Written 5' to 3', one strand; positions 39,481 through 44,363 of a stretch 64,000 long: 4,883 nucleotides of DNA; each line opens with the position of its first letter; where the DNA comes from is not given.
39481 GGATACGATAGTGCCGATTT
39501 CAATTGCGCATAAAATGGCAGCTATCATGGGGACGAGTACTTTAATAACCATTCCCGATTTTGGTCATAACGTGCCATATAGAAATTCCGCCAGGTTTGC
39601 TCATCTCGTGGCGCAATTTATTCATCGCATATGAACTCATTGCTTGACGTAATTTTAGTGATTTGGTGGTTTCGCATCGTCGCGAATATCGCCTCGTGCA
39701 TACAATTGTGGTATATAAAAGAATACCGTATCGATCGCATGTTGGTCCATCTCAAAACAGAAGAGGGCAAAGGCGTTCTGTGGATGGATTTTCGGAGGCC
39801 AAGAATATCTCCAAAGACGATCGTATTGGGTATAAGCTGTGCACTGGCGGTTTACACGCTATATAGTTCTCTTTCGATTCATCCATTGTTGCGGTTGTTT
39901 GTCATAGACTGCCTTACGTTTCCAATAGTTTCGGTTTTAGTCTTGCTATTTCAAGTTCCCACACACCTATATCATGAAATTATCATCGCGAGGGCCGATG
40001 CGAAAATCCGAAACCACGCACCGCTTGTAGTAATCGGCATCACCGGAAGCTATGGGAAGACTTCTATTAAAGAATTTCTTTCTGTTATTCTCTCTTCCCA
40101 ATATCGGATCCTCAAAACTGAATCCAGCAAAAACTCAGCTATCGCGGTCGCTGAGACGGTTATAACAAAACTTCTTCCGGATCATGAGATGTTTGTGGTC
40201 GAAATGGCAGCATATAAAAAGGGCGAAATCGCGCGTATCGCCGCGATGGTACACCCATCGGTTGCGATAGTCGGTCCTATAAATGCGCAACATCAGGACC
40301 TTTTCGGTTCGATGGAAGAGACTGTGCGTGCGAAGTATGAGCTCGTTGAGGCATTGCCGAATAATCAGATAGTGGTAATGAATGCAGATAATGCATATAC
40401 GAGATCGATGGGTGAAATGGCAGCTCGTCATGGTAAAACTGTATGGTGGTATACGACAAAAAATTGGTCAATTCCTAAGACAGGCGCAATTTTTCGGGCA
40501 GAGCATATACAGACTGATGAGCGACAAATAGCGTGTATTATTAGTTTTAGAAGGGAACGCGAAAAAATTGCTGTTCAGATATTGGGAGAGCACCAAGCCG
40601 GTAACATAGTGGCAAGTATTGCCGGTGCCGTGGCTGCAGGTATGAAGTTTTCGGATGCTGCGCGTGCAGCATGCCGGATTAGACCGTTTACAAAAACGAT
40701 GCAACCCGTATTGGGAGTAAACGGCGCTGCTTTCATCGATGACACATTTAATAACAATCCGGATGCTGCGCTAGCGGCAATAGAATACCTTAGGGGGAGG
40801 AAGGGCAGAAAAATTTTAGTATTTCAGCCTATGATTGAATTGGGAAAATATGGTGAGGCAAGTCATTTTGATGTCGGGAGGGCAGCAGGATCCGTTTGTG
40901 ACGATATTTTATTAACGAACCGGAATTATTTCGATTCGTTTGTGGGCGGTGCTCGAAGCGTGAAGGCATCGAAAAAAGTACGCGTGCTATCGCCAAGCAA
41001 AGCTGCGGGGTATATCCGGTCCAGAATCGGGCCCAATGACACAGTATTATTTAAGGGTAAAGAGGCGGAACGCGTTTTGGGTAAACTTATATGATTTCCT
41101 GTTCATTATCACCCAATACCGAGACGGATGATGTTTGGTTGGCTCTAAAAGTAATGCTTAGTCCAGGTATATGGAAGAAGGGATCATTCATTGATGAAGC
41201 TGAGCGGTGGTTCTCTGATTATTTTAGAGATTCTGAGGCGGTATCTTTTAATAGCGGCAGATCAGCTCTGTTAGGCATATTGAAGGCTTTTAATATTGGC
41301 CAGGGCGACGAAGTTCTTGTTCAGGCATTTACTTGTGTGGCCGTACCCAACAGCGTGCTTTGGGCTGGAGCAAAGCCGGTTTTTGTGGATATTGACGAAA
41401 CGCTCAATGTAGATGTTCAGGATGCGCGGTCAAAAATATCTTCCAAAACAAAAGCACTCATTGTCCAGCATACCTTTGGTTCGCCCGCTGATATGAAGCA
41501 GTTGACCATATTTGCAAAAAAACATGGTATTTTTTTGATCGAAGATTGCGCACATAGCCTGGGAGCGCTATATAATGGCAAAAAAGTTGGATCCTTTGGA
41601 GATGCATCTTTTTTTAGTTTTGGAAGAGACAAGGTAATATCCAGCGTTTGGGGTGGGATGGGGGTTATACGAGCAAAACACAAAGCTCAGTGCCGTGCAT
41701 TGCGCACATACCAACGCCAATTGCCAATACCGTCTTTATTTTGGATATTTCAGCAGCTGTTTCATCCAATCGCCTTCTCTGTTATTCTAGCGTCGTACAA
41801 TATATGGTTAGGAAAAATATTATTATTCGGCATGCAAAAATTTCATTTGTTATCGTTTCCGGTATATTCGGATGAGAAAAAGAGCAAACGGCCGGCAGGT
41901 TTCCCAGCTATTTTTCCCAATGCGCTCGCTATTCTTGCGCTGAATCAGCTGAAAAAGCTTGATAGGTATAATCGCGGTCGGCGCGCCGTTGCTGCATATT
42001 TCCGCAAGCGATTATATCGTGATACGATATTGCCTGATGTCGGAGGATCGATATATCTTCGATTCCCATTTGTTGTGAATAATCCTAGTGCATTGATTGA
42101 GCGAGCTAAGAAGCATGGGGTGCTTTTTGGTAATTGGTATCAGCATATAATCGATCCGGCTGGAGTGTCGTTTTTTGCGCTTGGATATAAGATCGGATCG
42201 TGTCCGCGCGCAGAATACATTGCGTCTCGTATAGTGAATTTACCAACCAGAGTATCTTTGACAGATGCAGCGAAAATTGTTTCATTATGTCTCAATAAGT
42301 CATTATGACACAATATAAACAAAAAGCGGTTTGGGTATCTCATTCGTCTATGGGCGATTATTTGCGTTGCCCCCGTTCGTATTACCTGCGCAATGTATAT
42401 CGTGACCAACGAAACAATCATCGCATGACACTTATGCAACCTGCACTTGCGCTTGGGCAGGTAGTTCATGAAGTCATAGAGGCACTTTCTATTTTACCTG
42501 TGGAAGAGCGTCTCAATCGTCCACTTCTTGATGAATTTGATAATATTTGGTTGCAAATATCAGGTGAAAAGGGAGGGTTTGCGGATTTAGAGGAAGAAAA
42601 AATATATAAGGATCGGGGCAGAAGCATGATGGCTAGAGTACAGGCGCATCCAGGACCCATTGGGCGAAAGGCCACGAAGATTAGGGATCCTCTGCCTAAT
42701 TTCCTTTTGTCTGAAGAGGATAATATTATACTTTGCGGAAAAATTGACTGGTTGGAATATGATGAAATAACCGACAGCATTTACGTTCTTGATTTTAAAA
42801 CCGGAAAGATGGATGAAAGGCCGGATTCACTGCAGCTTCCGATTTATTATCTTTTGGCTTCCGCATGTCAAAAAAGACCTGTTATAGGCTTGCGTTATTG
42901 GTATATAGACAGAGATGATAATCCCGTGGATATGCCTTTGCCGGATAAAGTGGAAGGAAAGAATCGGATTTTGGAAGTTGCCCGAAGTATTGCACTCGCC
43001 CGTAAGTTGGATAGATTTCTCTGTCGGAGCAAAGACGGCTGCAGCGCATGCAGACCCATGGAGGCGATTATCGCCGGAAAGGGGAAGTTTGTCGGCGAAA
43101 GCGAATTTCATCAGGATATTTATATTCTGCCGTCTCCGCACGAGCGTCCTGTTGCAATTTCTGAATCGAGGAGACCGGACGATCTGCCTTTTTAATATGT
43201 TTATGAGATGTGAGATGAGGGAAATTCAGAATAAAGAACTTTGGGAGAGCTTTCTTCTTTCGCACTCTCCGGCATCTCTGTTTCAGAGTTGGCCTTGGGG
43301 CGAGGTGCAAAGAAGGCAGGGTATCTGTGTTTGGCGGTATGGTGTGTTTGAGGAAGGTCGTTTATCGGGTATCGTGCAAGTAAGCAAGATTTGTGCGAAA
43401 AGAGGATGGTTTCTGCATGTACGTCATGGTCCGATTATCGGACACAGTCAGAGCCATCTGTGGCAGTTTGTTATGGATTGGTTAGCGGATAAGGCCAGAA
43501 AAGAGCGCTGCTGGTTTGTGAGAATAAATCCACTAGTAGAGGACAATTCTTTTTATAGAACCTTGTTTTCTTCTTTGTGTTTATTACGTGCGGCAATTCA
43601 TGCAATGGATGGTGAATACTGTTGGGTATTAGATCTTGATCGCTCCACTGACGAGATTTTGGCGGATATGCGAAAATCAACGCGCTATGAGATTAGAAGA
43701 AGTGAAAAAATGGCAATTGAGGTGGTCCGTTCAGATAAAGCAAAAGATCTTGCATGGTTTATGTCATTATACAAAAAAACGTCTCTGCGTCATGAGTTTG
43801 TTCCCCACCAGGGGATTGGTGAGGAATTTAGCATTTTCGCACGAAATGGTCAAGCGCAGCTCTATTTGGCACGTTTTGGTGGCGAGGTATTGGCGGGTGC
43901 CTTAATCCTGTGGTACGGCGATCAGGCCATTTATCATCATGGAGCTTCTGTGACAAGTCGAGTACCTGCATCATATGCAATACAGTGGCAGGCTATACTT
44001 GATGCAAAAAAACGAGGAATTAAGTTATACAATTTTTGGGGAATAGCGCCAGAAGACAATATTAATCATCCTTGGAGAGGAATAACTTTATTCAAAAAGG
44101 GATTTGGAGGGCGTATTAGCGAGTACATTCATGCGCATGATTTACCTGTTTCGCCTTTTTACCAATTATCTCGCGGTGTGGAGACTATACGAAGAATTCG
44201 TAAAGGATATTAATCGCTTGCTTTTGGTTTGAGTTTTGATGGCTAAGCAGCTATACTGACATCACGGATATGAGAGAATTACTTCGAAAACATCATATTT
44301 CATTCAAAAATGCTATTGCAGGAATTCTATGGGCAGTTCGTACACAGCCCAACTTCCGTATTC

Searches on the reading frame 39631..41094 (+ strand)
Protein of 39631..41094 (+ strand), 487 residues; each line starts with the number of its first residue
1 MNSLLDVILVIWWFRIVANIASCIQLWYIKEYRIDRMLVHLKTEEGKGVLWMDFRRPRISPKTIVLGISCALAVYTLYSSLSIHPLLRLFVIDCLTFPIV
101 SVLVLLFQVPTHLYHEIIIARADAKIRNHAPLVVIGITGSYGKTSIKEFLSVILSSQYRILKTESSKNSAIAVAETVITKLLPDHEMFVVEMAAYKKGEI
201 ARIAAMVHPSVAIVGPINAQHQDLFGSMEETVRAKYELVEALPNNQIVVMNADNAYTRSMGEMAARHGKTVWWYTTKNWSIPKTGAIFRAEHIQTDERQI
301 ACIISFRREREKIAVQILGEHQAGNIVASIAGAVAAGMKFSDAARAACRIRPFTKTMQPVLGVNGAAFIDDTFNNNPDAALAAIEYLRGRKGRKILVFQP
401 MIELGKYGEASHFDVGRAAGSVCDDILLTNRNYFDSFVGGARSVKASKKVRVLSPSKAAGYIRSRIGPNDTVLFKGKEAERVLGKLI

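Call 77: search_protein_families(library=pfam, proteins=[window:39631-41094:+], max_evalue=0.001)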
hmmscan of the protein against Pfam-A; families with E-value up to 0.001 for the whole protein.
window:39631-41094:+ (487 aa): 2 families
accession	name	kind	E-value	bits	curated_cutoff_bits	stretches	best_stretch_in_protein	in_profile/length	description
PF08245.18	Mur_ligase_M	-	1.7e-33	116.7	24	1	137-331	1-198/200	Mur ligase middle domain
PF02875.26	Mur_ligase_C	-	4.7e-11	44.1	28.4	1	357-477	3-126/127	Mur ligase, glutamate ligase domain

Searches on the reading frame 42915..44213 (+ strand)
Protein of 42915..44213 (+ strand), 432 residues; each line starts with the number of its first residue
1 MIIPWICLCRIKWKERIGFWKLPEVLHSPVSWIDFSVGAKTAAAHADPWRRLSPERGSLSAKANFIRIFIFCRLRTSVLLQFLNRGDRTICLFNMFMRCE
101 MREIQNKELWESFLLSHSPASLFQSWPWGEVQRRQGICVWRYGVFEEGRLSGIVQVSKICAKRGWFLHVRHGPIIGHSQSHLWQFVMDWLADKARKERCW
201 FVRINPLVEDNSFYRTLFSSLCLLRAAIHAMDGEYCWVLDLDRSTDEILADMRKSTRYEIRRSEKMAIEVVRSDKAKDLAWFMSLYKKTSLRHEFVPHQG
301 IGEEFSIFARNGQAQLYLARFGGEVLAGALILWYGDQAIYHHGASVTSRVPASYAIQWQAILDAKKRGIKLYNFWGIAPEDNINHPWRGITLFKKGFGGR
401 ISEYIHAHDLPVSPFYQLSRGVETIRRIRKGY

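Call 48: search_protein_families(library=pfam, proteins=[window:42915-44213:+], max_evalue=0.001)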
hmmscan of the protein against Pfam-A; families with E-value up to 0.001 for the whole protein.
window:42915-44213:+ (432 aa): 2 families
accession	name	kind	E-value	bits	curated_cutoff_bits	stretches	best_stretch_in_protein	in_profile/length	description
PF02388.22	FemAB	-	2e-37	129.4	24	3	319-421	300-403/406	FemAB family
PF13480.13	Acetyltransf_6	-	3.2e-11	44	22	1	251-376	2-136/143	Acetyltransferase (GNAT) domain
